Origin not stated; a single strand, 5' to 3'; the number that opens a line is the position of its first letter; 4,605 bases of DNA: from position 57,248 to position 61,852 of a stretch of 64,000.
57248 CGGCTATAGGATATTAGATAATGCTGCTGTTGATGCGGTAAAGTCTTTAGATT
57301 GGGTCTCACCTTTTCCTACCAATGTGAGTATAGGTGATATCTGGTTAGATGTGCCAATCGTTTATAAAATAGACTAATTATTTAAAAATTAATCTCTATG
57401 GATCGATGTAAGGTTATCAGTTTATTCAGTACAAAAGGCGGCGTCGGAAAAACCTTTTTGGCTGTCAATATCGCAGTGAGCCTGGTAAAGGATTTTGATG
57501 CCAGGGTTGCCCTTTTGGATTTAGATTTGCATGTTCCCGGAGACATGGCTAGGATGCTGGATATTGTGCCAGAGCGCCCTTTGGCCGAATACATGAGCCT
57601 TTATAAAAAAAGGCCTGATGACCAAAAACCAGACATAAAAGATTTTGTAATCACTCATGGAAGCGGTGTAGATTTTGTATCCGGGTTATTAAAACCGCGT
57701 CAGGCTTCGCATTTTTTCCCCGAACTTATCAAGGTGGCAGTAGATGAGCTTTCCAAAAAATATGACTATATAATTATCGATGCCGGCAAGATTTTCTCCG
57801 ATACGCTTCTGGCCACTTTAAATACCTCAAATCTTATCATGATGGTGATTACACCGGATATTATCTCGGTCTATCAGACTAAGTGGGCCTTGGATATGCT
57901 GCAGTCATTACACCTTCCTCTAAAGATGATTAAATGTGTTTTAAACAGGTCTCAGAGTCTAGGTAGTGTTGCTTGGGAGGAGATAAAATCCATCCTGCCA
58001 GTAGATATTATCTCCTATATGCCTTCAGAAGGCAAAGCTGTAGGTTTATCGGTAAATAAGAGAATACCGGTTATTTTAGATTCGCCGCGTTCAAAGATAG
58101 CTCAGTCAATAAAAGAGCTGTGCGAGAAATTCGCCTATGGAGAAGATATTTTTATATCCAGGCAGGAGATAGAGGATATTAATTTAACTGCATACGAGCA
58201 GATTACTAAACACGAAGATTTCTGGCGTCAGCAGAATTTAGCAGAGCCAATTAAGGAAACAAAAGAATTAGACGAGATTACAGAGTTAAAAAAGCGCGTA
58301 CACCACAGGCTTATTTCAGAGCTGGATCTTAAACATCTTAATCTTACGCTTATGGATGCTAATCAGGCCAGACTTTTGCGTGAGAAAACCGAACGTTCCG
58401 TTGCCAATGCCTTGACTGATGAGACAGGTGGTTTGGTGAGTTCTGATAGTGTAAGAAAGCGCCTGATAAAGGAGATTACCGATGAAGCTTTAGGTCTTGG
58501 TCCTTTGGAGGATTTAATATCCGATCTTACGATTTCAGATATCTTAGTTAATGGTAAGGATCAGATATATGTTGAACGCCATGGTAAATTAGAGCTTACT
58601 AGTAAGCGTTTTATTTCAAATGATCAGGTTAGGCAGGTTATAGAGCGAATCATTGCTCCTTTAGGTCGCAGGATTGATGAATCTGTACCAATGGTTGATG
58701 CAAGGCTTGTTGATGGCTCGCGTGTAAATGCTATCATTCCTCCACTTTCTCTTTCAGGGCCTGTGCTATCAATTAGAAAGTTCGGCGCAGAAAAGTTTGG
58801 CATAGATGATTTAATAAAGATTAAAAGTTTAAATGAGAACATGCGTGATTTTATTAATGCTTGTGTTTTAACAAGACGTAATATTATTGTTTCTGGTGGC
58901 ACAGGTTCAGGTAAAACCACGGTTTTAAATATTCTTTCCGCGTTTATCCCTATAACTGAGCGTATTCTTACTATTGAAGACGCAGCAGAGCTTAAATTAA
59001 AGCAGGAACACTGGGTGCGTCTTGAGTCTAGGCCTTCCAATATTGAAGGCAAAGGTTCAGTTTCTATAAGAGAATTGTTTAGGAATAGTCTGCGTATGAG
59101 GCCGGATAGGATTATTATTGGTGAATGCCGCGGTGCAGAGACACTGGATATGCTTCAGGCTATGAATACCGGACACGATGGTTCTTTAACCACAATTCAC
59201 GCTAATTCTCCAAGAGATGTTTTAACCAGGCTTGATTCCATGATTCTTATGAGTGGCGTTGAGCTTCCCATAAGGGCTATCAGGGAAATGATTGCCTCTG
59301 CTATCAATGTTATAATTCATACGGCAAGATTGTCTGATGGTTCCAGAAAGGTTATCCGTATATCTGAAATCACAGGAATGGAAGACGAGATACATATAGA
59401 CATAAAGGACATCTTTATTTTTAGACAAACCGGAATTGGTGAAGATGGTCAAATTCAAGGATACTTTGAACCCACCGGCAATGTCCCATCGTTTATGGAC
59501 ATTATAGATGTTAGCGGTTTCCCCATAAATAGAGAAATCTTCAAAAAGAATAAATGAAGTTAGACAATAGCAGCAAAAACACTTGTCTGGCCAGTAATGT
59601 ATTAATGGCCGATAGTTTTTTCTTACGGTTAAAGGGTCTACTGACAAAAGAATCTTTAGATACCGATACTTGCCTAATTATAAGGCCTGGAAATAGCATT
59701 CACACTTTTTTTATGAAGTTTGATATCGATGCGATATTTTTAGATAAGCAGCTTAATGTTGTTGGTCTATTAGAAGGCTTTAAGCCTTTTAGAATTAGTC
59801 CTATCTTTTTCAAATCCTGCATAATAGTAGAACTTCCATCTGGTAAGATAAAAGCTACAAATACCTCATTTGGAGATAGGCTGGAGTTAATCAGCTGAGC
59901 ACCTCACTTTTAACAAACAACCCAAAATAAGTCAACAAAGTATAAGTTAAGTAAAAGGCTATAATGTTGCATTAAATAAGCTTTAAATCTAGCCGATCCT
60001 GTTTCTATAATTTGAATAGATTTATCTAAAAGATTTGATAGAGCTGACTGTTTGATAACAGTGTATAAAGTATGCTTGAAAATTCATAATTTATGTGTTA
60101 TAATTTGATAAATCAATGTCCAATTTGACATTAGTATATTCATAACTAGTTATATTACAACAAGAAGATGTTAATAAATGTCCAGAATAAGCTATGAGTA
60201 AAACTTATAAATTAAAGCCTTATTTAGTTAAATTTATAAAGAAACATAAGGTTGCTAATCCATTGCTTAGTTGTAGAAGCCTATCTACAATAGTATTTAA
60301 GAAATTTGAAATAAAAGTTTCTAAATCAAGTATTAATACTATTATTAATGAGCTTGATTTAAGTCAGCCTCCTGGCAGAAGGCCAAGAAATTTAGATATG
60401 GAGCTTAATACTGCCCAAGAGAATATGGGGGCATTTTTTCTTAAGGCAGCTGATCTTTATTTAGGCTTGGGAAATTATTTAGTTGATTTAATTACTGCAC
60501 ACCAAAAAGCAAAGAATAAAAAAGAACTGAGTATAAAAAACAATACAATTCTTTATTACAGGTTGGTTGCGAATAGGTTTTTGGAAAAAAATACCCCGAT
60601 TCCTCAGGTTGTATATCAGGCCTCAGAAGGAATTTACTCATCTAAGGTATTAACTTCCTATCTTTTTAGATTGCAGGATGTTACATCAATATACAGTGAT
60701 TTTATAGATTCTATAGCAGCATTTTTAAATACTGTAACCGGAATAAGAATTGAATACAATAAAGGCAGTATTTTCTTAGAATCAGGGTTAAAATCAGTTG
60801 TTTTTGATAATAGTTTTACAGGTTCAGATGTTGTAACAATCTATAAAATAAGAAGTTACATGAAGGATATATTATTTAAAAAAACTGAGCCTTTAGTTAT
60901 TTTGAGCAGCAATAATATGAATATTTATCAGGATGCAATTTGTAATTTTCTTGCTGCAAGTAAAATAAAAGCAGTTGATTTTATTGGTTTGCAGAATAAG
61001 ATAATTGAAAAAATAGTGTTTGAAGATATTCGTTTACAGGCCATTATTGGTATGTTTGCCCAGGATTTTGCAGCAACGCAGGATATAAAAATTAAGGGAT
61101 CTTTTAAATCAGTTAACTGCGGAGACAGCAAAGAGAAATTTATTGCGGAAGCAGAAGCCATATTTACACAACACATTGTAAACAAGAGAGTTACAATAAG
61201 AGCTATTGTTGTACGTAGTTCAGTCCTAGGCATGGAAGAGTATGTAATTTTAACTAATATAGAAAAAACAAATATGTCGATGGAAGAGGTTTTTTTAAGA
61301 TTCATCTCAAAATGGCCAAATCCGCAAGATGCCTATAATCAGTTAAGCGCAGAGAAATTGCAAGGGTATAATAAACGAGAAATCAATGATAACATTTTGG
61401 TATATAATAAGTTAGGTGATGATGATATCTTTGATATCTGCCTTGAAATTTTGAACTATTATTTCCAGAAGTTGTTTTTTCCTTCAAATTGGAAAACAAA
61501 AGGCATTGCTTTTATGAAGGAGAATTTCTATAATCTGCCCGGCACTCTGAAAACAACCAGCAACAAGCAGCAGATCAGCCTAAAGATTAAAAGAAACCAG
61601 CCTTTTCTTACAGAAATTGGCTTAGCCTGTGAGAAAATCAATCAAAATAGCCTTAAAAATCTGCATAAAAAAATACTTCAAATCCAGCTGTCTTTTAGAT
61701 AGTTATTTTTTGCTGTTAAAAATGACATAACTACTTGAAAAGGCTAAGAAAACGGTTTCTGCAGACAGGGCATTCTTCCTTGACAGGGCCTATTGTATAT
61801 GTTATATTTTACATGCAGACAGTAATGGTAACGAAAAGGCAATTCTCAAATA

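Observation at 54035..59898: Tad/Flp pilus machinery with non-canonical fusions: secretin-TonB_C, CpaE-CpaF single polypeptide, and a leading PPIase lipoprotein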

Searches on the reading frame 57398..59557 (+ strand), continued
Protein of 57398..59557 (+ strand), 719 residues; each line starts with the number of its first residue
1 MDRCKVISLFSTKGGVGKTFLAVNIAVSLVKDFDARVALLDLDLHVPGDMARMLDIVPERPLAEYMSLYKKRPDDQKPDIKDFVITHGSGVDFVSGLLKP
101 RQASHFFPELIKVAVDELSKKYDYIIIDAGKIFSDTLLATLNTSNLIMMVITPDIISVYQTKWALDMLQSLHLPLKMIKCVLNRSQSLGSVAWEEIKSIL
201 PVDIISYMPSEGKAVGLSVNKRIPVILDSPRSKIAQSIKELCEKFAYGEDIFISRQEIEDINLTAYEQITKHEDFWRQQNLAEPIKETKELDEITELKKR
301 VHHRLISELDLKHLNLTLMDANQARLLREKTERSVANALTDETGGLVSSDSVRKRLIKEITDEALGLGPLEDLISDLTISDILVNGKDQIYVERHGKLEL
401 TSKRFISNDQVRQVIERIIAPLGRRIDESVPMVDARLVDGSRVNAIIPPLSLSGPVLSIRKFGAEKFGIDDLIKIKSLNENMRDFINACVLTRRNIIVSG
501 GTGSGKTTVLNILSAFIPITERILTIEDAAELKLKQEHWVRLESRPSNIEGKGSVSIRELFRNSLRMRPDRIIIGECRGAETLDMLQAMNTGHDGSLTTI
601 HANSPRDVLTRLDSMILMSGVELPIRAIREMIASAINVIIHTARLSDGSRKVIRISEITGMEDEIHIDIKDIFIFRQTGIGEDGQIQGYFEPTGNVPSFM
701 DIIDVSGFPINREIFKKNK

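Call 82: find_encoding_contigs(protein=P0254, flank=7000, max_places=1)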
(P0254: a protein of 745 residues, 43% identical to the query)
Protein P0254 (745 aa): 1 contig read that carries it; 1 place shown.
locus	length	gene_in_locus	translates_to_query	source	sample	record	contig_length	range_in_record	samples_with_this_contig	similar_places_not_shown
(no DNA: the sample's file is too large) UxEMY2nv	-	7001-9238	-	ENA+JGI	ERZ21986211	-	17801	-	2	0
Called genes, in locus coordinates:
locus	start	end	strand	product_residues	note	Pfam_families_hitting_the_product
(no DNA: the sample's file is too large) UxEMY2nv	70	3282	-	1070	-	PF08448:PAS_4, PF08448:PAS_4, PF08448:PAS_4, PF00989:PAS, PF08448:PAS_4, PF13426:PAS_9, PF00512:HisKA, PF02518:HATPase_c, +11 more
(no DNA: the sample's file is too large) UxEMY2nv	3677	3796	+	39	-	-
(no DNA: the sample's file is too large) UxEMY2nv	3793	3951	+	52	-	-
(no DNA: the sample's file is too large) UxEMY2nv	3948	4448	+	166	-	PF01478:Peptidase_A24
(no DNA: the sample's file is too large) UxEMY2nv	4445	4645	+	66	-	-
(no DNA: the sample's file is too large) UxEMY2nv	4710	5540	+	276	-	PF16976:RcpC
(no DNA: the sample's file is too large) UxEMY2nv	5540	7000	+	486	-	PF13629:T2SS-T3SS_pil_N, PF04972:BON (faint), PF00263:Secretin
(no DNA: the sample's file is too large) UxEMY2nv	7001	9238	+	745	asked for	PF01656:CbiA, PF10609:ParA (faint), PF13191:AAA_16 (faint), PF13614:AAA_31 (faint), PF00437:T2SSE, PF27713:UCP018868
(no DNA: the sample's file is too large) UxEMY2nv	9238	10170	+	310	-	PF00482:T2SSF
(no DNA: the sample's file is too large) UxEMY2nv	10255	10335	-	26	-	?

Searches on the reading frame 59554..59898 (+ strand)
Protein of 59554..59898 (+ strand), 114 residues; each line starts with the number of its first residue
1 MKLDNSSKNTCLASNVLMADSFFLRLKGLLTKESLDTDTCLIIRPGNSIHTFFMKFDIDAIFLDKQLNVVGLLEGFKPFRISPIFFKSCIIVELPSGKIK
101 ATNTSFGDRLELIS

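Call 3: search_protein_families(library=pfam, proteins=[window:59554-59898:+], max_evalue=0.01)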
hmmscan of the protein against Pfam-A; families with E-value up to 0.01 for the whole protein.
window:59554-59898:+ (114 aa): 1 family
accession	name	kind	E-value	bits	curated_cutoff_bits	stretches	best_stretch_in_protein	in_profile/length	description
PF02643.20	DUF192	-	9.7e-14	51.7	27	1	16-111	3-95/96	Uncharacterized ACR, COG1430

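Call 23: search_protein_families(library=ncbifam, proteins=[window:59554-59898:+], max_evalue=0.01)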
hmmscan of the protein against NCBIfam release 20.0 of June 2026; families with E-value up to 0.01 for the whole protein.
window:59554-59898:+ (114 aa): 1 family
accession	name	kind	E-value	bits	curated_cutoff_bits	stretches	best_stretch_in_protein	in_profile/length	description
NF002996.0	PRK03760.1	equivalog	2.3e-19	69.4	146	1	4-112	5-116/121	hypothetical protein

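Call 59: search_protein_families(library=phrogs, proteins=[window:59554-59898:+], max_evalue=0.01)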
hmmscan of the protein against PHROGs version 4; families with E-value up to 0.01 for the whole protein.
window:59554-59898:+ (114 aa): 0 families

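Call 76: search_solved_structures(query=window:59554-59898:+, max_evalue=0.01)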
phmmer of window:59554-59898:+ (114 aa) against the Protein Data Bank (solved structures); distinct sequences matched with E-value up to 0.01: 0.

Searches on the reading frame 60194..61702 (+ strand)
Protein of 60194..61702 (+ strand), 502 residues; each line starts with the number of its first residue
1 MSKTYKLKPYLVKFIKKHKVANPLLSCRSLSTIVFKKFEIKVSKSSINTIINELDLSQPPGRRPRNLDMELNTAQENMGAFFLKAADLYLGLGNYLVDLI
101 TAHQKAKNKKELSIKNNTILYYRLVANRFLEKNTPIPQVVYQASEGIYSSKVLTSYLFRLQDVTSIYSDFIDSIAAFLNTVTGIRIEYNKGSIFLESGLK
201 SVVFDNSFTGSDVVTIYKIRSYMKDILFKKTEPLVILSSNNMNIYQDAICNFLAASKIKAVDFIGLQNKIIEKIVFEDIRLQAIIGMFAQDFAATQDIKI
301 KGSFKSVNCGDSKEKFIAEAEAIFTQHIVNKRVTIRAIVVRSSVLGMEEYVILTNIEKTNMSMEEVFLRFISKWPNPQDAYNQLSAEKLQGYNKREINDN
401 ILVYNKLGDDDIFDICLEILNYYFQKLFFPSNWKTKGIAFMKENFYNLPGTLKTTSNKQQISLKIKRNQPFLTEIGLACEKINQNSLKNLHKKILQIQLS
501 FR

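Call 3: search_protein_families(library=pfam, proteins=[window:60194-61702:+], max_evalue=0.01)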
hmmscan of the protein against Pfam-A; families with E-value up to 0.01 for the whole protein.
window:60194-61702:+ (502 aa): 0 families

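Call 23: search_protein_families(library=ncbifam, proteins=[window:60194-61702:+], max_evalue=0.01)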
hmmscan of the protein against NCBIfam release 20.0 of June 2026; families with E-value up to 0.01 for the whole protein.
window:60194-61702:+ (502 aa): 0 families

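Call 58: search_solved_structures(query=window:60194-61702:+, max_evalue=1)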
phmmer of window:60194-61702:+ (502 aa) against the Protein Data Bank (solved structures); distinct sequences matched with E-value up to 1: 0.

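Call 59: search_protein_families(library=phrogs, proteins=[window:60194-61702:+], max_evalue=0.01)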
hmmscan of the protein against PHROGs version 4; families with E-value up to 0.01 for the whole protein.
window:60194-61702:+ (502 aa): 1 family
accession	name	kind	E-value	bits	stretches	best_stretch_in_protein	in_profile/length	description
phrog_34518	-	unknown function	0.0025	17.8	1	24-156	119-247/409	-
